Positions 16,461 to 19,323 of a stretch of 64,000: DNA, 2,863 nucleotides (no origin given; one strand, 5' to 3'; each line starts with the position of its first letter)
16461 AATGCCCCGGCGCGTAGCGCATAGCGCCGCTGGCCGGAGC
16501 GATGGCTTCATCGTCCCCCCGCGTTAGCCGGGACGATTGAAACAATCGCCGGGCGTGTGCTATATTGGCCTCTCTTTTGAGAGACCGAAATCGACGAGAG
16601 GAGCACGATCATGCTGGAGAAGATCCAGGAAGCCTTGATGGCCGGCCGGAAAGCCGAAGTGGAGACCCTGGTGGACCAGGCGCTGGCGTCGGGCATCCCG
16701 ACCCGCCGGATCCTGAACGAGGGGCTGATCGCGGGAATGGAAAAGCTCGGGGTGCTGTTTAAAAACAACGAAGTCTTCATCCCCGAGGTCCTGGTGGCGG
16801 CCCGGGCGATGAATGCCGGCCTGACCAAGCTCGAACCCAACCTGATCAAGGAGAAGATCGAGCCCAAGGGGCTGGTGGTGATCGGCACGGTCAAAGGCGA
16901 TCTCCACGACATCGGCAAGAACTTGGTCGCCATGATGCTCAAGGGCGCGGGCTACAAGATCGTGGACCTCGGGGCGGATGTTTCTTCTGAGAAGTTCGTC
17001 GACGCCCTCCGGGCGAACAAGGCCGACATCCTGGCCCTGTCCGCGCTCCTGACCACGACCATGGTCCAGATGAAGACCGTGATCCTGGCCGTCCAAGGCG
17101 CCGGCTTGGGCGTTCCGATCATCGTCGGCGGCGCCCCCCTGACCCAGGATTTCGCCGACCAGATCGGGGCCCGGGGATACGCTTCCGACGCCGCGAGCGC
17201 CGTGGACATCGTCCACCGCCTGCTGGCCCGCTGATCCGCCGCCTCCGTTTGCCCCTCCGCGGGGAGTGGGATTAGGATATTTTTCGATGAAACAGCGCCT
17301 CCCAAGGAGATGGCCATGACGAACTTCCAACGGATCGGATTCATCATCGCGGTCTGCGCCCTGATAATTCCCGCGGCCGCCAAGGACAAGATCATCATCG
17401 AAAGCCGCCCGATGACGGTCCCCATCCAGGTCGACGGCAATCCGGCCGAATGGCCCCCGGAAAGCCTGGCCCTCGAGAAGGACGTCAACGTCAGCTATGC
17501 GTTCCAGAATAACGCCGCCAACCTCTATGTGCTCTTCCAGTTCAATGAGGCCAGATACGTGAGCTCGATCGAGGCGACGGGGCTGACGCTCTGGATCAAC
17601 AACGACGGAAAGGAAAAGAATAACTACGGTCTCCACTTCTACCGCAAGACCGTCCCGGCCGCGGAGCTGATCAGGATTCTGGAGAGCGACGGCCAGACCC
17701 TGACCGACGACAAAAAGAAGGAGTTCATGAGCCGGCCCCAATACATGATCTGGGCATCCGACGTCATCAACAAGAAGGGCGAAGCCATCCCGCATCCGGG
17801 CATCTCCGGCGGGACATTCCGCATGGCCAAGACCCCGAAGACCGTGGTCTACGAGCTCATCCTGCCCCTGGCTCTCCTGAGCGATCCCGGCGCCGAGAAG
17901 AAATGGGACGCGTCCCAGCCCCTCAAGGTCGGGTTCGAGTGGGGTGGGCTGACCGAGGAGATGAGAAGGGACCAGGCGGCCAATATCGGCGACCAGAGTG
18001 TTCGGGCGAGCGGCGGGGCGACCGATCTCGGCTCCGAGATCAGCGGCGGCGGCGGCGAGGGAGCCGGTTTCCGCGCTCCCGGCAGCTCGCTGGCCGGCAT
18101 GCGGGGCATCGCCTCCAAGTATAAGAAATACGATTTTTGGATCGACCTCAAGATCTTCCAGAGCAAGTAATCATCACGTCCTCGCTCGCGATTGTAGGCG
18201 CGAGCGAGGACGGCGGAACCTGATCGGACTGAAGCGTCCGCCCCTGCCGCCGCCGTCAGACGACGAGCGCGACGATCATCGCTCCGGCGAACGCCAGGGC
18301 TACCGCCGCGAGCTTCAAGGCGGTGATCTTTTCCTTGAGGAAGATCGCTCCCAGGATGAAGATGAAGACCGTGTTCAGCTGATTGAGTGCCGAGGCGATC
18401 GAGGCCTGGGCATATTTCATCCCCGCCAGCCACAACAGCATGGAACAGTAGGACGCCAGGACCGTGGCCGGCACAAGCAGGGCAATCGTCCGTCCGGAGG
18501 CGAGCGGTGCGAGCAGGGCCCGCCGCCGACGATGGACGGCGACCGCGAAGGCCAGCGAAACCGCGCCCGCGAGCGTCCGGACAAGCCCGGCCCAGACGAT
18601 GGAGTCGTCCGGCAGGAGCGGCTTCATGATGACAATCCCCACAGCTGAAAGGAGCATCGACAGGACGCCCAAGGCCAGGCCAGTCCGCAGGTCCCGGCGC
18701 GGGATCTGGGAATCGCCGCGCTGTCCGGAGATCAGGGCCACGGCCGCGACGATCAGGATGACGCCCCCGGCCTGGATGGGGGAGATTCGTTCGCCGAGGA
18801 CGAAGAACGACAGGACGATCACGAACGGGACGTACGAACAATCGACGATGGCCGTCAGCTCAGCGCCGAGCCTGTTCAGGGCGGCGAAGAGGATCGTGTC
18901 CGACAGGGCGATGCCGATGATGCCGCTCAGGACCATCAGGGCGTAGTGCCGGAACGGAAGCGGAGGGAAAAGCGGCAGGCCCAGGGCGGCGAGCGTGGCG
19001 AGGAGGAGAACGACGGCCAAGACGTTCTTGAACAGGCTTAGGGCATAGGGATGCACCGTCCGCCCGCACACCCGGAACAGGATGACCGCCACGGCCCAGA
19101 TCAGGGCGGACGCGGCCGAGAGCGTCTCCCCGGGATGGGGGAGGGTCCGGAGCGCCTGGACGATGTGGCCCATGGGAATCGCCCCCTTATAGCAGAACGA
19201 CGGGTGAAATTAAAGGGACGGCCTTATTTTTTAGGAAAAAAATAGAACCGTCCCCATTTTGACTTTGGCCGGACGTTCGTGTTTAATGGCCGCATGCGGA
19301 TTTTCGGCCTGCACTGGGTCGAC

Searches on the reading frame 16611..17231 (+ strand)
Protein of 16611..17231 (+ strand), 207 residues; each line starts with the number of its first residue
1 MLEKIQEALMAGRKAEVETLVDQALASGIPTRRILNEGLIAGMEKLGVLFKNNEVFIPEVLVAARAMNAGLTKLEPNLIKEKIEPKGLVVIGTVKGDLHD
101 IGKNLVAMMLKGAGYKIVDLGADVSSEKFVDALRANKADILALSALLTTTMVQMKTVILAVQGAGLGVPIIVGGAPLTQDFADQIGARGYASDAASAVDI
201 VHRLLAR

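Call 20: search_protein_families(library=pfam, proteins=[window:16611-17231:+], max_evalue=0.001)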
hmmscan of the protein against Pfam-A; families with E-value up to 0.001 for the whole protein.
window:16611-17231:+ (207 aa): 2 families
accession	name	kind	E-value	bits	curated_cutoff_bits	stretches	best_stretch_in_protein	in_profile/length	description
PF02310.24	B12-binding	-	3.6e-27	95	32.1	1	88-198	2-120/121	B12 binding domain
PF02607.22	B12-binding_2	-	2.4e-20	72.9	23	1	2-74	2-73/74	B12 binding domain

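Call 53: search_protein_families(library=ncbifam, proteins=[window:16611-17231:+], max_evalue=0.001)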
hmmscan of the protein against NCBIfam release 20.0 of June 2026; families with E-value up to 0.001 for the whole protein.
window:16611-17231:+ (207 aa): 13 families
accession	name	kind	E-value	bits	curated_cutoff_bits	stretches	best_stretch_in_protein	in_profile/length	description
NF047996.1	corrin_MtgC_2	exception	2.3e-64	216.8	370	1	3-205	6-210/212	glycine betaine-specific corrinoid protein MtgC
TIGR02370.1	pyl_corrinoid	subfamily_domain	8.8e-56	188.4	215.3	1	4-197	1-197/197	methyltransferase cognate corrinoid protein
NF041607.1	dimeth_corrin_MtbC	equivalog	3.2e-50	170.5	350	1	6-204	2-202/203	dimethylamine corrinoid protein MtbC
NF047995.1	corrinoid_MtgC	exception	1.9e-49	168.1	310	1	2-206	5-214/215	glycine betaine-specific corrinoid protein MtgC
TIGR02082.1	metH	equivalog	1.1e-42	145.9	1010.85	1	3-205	648-858/1182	methionine synthase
NF040669.1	MtaC2_Meth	equivalog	1.5e-42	145.8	450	1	4-201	45-242/267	methanol--corrinoid protein MtaC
NF040655.1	MtaC_Meth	equivalog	1.1e-40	139.3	420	1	2-205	36-238/253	methanol--corrinoid protein MtaC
NF007024.0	PRK09490.1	equivalog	3e-35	121.4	1497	1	3-205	663-876/1234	methionine synthase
NF002612.0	PRK02261.1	equivalog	6e-12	45.3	110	1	88-175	5-93/148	methylaspartate mutase subunit S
TIGR01501.1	MthylAspMutase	equivalog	7.9e-10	38.6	135.8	1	88-175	3-91/134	methylaspartate mutase subunit S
NF052513.1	TransRegCarH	equivalog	7.4e-09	35.3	400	1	3-193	85-266/274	HTH-type transcriptional repressor CarH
NF052385.1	Lys_5_6_beta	equivalog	2.3e-05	24.2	280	1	76-188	91-217/241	lysine 5,6-aminomutase subunit beta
NF040743.1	ornith_mutase_E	equivalog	2.5e-05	22.5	800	1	73-187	581-705/730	D-ornithine 4,5-aminomutase subunit OraE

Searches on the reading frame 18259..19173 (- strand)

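Call 21: search_protein_families(library=pfam, proteins=[window:18259-19173:-], max_evalue=0.001)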
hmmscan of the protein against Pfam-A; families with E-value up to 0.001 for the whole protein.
window:18259-19173:- (305 aa): 1 family
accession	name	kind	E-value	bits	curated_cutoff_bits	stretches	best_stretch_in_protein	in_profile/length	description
PF00892.27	EamA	-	2.4e-33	115.7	28.2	2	15-149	3-134/135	EamA-like transporter family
